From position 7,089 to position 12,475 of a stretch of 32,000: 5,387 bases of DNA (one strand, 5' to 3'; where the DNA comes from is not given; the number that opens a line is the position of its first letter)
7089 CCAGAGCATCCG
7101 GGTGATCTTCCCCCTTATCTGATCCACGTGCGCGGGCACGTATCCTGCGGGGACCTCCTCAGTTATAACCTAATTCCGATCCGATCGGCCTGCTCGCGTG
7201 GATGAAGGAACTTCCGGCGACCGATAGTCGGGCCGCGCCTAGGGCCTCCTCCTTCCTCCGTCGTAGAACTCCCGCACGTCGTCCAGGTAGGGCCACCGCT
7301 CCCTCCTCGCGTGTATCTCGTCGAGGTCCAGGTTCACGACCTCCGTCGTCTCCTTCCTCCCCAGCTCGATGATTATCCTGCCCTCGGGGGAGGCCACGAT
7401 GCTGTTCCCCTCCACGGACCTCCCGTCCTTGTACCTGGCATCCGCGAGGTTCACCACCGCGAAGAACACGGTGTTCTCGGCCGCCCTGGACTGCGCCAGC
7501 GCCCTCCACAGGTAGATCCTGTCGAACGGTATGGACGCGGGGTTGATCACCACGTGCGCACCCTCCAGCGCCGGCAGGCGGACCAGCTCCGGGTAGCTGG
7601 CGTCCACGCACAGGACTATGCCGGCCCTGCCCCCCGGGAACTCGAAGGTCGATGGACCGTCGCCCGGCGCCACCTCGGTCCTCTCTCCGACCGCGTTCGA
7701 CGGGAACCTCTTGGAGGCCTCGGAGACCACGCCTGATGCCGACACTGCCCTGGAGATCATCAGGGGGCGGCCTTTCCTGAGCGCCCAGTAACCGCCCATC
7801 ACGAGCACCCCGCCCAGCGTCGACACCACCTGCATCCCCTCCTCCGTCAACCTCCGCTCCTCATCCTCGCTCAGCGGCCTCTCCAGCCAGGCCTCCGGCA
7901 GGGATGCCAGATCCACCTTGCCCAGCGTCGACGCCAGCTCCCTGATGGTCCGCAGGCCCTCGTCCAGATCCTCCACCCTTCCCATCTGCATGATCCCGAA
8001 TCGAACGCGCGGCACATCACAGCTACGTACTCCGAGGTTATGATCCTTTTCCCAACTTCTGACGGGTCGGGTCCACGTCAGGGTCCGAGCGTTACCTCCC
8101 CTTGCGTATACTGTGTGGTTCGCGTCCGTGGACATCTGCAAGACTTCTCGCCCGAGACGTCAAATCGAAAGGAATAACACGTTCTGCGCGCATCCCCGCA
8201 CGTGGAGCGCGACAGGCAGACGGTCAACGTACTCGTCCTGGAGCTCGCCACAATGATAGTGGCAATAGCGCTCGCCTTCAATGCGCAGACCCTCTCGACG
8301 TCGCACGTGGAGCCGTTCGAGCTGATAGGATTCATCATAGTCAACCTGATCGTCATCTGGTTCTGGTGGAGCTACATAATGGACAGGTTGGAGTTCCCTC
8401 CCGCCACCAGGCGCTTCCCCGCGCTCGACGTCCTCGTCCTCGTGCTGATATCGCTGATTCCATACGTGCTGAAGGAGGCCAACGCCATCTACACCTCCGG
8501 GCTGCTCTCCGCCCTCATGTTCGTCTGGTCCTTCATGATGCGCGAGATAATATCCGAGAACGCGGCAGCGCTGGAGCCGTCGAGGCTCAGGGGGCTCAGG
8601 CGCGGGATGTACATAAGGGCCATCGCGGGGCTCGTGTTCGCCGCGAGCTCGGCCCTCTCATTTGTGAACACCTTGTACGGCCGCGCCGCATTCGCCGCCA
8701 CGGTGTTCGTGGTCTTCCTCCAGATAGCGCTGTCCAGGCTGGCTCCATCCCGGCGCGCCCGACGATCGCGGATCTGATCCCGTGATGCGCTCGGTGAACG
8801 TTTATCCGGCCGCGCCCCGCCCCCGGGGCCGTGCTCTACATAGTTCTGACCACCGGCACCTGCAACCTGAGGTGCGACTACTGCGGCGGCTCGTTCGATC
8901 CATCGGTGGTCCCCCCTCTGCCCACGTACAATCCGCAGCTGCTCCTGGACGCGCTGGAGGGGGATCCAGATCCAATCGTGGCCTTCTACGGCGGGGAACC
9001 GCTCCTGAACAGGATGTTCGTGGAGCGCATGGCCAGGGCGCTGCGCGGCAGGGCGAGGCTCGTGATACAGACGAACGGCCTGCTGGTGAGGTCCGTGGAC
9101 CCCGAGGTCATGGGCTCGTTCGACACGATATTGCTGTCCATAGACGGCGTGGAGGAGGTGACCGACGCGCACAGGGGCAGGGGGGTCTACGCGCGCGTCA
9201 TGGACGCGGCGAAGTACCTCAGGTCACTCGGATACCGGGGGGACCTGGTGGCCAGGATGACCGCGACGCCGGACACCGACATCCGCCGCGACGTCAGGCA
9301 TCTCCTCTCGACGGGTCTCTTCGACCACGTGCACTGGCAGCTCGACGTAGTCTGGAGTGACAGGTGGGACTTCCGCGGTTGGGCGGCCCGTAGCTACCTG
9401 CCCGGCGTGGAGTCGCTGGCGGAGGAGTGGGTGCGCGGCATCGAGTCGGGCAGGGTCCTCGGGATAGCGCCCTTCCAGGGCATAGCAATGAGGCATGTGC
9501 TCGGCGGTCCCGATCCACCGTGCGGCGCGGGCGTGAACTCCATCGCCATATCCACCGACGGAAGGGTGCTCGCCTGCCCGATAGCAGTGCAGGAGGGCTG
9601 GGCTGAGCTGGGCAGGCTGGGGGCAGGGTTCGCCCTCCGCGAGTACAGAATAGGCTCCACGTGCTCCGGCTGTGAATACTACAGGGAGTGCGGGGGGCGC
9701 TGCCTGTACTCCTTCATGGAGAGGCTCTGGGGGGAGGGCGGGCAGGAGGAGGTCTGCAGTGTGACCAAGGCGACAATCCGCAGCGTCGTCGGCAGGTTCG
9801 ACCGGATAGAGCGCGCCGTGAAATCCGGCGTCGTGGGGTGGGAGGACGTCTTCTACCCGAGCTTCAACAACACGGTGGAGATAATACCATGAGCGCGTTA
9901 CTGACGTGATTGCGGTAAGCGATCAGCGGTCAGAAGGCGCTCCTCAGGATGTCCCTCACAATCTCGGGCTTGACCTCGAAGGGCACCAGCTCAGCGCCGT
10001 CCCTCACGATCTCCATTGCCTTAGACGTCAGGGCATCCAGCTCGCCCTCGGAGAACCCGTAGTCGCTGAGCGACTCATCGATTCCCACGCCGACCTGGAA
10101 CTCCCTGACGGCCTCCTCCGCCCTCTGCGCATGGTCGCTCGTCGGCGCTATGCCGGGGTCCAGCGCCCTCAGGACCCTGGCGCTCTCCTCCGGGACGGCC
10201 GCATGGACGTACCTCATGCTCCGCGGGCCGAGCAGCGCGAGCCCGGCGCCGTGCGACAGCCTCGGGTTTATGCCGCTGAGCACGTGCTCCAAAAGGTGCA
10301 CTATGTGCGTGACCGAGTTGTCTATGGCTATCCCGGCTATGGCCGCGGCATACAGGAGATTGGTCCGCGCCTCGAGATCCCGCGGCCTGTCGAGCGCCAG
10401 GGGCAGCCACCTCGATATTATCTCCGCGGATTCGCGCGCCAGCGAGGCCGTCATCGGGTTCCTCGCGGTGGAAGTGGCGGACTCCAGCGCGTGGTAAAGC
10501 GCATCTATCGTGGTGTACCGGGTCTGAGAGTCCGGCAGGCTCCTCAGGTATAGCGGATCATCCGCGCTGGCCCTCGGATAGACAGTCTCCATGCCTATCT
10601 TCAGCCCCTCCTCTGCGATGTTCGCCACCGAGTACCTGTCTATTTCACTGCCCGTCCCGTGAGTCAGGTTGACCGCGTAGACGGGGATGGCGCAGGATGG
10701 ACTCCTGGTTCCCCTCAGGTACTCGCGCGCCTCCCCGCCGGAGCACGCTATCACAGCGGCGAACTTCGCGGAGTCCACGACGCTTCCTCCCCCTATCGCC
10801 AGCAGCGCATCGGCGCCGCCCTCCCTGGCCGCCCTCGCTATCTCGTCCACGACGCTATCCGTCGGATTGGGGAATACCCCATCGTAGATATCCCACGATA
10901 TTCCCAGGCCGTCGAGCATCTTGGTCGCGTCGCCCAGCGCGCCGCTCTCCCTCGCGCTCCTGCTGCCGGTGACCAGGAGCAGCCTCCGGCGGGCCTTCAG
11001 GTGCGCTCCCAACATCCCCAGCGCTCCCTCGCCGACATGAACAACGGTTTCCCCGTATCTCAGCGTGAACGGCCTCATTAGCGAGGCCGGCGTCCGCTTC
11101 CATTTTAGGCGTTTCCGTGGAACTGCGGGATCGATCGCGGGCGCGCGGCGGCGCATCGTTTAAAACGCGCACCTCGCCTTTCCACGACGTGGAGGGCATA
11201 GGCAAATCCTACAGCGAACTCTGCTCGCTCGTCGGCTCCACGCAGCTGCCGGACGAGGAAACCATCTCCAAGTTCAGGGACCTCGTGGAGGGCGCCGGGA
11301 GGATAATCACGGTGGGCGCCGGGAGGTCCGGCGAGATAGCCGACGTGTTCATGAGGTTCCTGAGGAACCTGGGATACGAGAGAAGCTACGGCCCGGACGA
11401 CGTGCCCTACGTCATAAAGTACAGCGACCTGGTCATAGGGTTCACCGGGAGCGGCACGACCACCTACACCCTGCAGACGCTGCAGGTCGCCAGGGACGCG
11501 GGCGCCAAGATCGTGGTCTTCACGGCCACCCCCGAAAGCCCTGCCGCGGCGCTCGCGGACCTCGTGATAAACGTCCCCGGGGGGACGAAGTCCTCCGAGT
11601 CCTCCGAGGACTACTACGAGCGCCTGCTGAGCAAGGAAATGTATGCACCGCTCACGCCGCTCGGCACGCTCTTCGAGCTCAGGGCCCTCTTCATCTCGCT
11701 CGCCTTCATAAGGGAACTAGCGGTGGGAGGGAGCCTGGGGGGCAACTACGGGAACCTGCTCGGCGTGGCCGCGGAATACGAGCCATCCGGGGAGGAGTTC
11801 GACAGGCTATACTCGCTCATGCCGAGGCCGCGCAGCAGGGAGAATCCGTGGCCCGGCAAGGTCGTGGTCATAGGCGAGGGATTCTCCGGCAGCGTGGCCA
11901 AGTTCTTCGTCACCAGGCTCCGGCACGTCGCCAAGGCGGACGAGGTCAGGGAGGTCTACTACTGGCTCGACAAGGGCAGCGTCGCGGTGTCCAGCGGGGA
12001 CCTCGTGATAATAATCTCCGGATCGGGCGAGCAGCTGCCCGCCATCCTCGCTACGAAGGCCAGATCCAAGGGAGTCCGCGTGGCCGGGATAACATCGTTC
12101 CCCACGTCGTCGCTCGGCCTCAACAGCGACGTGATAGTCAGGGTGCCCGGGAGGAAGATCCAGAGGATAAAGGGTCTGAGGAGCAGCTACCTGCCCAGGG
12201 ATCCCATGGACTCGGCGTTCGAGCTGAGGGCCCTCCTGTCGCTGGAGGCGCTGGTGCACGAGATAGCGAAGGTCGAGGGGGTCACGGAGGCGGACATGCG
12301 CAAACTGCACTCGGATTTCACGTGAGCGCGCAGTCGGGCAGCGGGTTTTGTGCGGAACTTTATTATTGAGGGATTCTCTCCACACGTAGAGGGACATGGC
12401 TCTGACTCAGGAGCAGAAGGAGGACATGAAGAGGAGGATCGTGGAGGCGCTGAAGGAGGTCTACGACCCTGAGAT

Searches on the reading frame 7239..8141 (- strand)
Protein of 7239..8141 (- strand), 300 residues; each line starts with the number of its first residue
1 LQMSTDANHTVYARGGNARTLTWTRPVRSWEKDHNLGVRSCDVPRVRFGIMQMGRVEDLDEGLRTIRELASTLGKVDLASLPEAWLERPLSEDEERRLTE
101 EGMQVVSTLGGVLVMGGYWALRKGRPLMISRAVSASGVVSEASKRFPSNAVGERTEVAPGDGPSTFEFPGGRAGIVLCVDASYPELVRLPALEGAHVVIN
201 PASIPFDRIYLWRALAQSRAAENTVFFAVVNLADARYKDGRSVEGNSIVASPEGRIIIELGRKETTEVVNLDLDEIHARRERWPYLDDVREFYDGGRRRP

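Call 55: search_protein_families(library=pfam, proteins=[window:7239-8141:-], max_evalue=0.00001)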
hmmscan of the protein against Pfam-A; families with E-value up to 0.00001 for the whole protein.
window:7239-8141:- (300 aa): 1 family
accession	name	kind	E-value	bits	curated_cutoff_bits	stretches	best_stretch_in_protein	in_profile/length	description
PF00795.27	CN_hydrolase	-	6.4e-18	65.4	23.2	1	50-280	4-255/256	Carbon-nitrogen hydrolase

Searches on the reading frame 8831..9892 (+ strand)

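Call 55: search_protein_families(library=pfam, proteins=[window:8831-9892:+], max_evalue=0.00001)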
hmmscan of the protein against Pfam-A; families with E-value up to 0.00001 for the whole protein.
window:8831-9892:+ (353 aa): 1 family
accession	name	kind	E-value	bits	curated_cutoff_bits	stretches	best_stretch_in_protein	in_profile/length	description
PF04055.27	Radical_SAM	-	9.9e-17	62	29.5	1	6-150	2-156/166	Radical SAM superfamily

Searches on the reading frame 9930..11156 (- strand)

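Call 55: search_protein_families(library=pfam, proteins=[window:9930-11156:-], max_evalue=0.00001)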
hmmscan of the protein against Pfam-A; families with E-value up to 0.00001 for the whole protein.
window:9930-11156:- (408 aa): 3 families
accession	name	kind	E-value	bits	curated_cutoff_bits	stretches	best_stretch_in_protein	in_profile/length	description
PF00465.25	Fe-ADH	-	2e-36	125.5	31.3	1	38-201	3-168/168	Iron-containing alcohol dehydrogenase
PF25137.1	ADH_Fe_C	-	1.8e-31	109.8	27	1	214-407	3-193/194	Fe-containing alcohol dehydrogenase family, C-terminal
PF13685.12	Fe-ADH_2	-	3.9e-08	33.9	28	1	41-135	2-95/149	Iron-containing alcohol dehydrogenase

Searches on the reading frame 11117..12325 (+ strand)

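Call 55: search_protein_families(library=pfam, proteins=[window:11117-12325:+], max_evalue=0.00001)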
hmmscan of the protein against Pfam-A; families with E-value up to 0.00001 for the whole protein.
window:11117-12325:+ (402 aa): 1 family
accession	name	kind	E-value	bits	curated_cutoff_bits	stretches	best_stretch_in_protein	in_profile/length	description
PF01380.27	SIS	-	2.5e-23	82.8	25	2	60-159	5-110/131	SIS domain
